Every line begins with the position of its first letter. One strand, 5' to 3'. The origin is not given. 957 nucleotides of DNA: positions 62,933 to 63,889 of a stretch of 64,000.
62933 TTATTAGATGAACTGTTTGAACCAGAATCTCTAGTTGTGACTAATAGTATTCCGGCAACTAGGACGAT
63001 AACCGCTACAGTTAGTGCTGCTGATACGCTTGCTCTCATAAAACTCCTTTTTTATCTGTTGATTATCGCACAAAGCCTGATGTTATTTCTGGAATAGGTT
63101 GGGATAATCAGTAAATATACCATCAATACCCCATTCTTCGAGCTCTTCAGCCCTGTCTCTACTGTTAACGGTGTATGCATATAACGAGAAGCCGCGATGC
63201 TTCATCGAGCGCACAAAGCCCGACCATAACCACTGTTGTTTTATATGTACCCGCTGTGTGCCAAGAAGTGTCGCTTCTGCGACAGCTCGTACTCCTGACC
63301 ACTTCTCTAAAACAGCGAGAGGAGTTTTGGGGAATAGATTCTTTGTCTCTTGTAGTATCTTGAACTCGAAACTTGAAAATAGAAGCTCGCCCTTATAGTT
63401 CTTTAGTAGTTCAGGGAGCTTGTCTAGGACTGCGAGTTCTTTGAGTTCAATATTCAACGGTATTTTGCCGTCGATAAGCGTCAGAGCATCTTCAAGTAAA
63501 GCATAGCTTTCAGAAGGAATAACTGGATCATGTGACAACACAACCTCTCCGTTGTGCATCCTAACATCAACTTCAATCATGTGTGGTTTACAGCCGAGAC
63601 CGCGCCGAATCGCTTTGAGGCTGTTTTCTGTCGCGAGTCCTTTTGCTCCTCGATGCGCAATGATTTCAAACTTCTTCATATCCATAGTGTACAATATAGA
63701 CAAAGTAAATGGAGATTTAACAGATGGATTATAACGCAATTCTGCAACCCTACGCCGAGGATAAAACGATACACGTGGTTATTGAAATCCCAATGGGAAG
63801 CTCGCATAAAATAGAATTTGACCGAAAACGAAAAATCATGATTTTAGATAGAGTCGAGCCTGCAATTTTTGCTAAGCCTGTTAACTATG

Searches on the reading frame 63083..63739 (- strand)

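Call 94: search_protein_families(library=pfam, proteins=[window:63083-63739:-], max_evalue=0.001)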
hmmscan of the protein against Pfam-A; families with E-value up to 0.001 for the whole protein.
window:63083-63739:- (218 aa): 1 family
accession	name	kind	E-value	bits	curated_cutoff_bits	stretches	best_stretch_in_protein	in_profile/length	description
PF03009.23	GDPD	-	5.4e-21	76.3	23.6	2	103-214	123-243/244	Glycerophosphoryl diester phosphodiesterase family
